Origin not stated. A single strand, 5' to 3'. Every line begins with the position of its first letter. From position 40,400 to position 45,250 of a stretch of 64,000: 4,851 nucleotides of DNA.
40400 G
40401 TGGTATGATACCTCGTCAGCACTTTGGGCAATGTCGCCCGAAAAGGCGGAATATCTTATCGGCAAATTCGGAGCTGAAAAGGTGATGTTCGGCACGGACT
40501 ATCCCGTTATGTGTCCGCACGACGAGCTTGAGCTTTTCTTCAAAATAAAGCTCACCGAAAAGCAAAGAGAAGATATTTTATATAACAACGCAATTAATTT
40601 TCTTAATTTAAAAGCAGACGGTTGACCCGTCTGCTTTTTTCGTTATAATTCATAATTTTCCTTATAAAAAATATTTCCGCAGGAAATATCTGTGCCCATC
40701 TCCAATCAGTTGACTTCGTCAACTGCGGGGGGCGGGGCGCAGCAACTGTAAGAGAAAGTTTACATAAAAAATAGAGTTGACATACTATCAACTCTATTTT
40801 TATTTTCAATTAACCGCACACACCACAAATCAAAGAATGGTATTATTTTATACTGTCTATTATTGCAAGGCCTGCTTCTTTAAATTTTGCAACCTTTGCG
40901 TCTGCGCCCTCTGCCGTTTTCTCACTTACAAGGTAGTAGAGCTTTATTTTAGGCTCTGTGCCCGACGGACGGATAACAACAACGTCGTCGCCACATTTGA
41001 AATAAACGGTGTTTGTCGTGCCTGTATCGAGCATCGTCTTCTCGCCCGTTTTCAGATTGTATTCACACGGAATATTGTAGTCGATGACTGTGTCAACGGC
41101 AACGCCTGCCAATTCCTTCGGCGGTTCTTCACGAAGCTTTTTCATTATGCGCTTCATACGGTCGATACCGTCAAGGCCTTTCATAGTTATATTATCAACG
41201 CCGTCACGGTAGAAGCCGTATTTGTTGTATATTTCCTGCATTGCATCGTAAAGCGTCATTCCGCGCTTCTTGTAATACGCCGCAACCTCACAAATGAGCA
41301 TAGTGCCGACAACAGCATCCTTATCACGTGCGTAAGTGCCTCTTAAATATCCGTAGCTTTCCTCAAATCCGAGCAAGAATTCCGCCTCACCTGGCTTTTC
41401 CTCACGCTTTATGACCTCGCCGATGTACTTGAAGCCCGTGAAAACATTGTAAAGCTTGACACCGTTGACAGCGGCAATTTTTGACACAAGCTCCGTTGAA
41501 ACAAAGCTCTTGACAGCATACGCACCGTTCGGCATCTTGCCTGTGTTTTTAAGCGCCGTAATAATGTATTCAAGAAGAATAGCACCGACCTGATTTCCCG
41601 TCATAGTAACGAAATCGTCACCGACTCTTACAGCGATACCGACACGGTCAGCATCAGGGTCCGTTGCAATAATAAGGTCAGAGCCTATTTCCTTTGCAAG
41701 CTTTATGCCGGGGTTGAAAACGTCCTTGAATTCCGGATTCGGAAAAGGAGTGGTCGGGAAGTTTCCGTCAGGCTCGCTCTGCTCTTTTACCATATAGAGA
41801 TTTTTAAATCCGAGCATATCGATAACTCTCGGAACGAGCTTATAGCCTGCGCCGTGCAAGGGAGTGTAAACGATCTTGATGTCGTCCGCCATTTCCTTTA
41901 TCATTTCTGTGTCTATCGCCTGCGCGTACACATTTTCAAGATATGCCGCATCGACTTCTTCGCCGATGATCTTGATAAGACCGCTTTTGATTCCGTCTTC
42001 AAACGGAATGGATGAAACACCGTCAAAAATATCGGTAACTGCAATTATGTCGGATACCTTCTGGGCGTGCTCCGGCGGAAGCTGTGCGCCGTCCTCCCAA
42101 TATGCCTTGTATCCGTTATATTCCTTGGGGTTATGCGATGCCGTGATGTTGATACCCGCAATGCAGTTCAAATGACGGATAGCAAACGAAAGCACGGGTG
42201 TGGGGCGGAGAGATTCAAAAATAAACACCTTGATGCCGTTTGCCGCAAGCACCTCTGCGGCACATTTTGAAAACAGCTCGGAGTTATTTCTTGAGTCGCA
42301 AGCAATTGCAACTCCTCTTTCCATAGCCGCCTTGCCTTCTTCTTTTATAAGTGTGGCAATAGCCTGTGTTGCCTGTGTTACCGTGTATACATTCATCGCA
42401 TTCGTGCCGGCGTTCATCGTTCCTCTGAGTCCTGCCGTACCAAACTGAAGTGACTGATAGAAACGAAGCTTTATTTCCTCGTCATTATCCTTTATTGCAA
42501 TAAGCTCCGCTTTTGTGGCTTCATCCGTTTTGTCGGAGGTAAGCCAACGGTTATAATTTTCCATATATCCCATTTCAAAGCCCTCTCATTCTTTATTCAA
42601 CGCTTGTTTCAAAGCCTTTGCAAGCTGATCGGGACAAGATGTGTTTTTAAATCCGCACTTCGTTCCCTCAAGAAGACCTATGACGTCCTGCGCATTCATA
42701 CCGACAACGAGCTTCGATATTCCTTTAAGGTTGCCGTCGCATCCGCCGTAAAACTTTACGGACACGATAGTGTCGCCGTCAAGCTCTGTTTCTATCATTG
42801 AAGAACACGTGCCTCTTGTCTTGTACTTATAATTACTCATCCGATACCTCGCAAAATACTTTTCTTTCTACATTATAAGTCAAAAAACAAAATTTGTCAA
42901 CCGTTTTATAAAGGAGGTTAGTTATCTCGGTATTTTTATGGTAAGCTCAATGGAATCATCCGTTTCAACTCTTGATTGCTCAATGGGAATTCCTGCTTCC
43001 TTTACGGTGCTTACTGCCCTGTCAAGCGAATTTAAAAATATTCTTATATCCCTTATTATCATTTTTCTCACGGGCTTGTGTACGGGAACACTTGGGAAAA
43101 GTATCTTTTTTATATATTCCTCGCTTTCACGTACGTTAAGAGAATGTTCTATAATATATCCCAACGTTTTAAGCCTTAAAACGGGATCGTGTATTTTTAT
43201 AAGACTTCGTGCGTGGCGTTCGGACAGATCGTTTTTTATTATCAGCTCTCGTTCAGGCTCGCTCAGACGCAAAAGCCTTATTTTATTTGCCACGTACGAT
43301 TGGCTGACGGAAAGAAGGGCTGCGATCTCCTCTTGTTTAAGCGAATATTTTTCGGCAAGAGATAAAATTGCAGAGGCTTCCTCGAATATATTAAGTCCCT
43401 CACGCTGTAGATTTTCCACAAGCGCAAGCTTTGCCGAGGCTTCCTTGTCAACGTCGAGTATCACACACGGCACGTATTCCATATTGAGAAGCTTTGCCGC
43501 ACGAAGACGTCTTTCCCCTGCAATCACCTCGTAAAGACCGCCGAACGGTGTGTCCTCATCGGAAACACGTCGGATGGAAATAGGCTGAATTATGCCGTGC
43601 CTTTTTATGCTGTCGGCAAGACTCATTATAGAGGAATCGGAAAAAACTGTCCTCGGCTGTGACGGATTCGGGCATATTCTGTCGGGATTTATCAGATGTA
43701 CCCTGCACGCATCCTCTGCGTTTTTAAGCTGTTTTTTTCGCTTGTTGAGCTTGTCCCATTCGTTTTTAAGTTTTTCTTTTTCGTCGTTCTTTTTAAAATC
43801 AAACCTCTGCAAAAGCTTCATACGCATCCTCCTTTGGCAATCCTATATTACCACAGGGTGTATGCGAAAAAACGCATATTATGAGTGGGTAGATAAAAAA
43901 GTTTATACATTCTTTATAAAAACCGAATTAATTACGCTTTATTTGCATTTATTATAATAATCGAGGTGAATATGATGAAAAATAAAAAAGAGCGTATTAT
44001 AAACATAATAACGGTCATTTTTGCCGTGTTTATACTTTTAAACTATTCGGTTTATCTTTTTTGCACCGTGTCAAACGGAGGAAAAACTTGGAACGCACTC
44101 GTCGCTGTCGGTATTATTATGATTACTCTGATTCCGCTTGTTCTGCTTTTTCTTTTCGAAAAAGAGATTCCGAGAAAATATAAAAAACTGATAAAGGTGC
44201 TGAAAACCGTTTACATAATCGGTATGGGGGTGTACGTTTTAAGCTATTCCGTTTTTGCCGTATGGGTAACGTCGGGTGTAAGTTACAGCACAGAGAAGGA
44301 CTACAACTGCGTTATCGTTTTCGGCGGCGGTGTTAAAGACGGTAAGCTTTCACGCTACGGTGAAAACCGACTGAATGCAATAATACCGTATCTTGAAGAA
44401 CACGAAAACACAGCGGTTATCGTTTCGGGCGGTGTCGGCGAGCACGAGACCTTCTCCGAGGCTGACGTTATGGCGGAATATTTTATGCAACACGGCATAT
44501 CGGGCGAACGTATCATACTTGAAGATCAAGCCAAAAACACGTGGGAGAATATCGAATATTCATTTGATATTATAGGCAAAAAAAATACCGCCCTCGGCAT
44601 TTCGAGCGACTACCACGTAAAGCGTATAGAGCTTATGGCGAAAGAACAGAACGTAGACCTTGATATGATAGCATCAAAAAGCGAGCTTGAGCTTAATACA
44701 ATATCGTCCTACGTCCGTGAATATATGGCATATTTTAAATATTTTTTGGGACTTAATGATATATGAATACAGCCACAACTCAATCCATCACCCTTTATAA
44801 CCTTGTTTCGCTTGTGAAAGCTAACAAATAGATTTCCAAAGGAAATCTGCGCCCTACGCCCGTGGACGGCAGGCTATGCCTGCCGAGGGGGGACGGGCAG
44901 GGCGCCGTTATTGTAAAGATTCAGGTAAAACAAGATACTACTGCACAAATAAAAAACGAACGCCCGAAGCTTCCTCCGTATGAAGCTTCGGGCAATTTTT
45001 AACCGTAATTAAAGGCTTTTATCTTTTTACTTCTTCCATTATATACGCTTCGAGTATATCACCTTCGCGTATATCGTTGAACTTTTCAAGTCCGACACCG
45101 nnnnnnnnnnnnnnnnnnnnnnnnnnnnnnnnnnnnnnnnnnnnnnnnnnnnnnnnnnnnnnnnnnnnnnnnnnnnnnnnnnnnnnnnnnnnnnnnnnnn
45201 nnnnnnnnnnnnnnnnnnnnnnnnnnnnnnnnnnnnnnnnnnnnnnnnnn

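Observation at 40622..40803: Candidate novel sRNA (copy A): promoter, conserved two-hairpin body and terminator in a convergent intergenic gap with no ORF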

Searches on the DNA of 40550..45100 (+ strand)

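Call 5: search_rna_families(source=window, start=40550, end=45100, threshold=evalue, max_evalue=10, show_alignments=4)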
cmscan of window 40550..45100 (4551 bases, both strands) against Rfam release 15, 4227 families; matches with E-value up to 10: 5.
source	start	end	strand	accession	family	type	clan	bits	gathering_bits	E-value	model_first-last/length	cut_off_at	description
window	40563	40640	+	RF01595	snoR19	Gene; snRNA; snoRNA; CD-box;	-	28.1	60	3.4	1-96/96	no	small nucleolar RNA snoR19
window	43083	43163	-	RF00159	snoZ168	Gene; snRNA; snoRNA; CD-box;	-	18.3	36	4.2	1-82/82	no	Small nucleolar RNA Z168/Z174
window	40608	40721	-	RF00166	PrrB_RsmZ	Gene; sRNA;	CL00106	17.7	44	0.64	1-133/133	no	PrrB/RsmZ RNA family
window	40757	40811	+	RF00885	MIR821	Gene; miRNA;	-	16.7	249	8.3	1-275/275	no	MIR821 microRNA precursor family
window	44330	44383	-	RF00728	mir-81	Gene; miRNA;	CL00091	16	54.5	9.8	1-89/89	no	mir-81 microRNA precursor family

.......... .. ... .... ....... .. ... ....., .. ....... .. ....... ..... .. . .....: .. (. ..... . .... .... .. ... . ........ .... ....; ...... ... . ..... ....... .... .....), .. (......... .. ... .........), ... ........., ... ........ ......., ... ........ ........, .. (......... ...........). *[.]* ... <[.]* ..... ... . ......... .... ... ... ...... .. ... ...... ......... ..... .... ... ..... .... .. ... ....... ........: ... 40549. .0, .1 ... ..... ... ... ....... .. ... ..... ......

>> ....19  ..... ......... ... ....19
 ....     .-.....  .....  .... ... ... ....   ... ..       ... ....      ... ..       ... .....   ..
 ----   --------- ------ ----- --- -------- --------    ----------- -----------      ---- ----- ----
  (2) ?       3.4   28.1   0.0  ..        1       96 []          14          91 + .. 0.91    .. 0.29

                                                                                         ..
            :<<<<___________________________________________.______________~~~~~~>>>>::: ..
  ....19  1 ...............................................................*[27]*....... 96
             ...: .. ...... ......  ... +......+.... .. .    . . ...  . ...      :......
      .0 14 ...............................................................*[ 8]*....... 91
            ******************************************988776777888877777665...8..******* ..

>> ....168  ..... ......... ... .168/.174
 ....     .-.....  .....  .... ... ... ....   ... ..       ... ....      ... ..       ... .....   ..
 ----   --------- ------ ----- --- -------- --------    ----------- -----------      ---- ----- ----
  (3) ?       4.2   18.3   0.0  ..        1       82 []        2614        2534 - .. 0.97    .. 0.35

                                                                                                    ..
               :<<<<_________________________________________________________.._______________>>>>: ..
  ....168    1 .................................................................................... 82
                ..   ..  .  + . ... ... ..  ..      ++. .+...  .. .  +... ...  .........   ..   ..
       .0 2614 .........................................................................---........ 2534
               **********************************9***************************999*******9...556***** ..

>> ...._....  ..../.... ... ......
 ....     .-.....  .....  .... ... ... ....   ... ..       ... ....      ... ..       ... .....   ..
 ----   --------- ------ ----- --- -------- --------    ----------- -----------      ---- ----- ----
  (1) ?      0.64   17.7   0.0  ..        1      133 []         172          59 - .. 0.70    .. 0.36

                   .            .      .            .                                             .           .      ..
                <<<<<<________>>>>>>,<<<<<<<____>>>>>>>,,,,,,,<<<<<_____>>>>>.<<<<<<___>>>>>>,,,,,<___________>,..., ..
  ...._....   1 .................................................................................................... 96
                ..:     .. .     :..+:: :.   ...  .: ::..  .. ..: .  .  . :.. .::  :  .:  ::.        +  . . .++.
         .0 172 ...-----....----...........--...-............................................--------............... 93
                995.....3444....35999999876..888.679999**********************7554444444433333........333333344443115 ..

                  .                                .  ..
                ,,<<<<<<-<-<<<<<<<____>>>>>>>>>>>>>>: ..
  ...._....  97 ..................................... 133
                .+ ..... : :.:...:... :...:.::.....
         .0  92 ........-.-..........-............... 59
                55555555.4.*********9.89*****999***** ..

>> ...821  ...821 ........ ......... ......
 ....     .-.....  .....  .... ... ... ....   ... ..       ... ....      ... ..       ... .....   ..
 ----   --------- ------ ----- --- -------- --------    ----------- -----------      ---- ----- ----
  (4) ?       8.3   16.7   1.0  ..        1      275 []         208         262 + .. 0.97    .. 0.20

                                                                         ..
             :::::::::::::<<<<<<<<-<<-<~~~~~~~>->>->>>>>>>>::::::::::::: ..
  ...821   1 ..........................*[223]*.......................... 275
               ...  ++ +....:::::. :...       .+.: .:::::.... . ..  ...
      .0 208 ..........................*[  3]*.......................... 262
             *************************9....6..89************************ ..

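Call 39: search_dna_similar(query=window:44795-44943:+, collection=plasmids, mode=distant, max_evalue=0.01)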
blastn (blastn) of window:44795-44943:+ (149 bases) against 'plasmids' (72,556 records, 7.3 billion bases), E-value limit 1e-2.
No match.

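Call 40: search_dna_similar(query=window:44795-44943:+, collection=phages, mode=distant, max_evalue=0.01)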
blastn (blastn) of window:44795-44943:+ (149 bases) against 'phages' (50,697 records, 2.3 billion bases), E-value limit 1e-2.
No match.

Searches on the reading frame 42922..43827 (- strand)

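Call 11: search_protein_families(library=pfam, proteins=[window:42922-43827:-])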
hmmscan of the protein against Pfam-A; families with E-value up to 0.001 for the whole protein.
window:42922-43827:- (301 aa): 2 families
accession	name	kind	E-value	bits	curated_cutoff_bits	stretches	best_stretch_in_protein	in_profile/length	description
PF17762.8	HTH_ParB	-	4.1e-27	94.7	22.6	1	144-242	2-100/102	ParB HTH domain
PF02195.25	ParB_N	-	8.9e-25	87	26.3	1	43-141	3-95/95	ParB N-terminal domain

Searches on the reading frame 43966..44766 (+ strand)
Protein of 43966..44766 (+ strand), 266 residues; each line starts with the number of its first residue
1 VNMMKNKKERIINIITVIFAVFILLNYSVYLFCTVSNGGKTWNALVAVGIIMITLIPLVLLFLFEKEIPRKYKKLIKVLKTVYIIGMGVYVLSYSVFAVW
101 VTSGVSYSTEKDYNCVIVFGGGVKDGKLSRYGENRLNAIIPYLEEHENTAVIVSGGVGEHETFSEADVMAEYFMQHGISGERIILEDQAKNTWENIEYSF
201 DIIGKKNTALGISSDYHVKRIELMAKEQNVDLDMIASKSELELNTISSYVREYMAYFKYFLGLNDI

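Call 11: search_protein_families(library=pfam, proteins=[window:43966-44766:+])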
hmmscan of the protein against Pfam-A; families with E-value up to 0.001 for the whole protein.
window:43966-44766:+ (266 aa): 1 family
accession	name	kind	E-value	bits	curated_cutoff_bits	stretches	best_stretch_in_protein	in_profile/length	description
PF02698.23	DUF218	-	6.3e-26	91.3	27.6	1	115-255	2-133/133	DUF218 domain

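Call 48: find_encoding_contigs(protein=window:43966-44766:+, flank=3000, max_places=10)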
Protein window:43966-44766:+ (266 aa): no gene with exactly this product is on record in the collection.

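Call 52: find_encoding_contigs(protein=window:43972-44766:+, flank=3000, max_places=10)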
Protein window:43972-44766:+ (264 aa): 8 contigs read that carry it; 6 places shown.
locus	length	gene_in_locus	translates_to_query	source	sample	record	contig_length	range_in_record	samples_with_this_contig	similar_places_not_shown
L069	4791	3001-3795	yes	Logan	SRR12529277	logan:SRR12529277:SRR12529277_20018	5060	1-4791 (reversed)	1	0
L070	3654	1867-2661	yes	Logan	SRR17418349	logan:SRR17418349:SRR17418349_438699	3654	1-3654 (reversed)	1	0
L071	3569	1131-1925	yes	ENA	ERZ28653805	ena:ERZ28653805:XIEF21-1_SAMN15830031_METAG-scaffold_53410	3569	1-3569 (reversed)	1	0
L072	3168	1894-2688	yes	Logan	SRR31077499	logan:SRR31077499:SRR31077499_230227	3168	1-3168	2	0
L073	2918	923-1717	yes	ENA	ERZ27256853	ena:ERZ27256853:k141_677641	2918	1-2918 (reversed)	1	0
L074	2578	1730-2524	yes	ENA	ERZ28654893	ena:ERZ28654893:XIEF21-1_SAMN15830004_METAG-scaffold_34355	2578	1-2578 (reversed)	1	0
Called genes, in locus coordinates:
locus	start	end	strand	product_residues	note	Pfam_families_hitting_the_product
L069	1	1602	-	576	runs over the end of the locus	PF02878:PGM_PMM_I, PF02879:PGM_PMM_II, PF02880:PGM_PMM_III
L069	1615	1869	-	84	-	PF12637:TSCPD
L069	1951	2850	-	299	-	PF02195:ParB_N, PF17762:HTH_ParB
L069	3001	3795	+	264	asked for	PF02698:DUF218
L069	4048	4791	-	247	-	?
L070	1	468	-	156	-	?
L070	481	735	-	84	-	PF12637:TSCPD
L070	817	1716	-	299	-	PF02195:ParB_N, PF17762:HTH_ParB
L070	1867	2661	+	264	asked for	PF02698:DUF218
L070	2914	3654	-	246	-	?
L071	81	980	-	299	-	PF02195:ParB_N, PF17762:HTH_ParB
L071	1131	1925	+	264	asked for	PF02698:DUF218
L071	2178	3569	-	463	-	?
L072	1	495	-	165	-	?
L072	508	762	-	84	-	PF12637:TSCPD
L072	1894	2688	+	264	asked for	PF02698:DUF218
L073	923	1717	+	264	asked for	PF02698:DUF218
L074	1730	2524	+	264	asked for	PF02698:DUF218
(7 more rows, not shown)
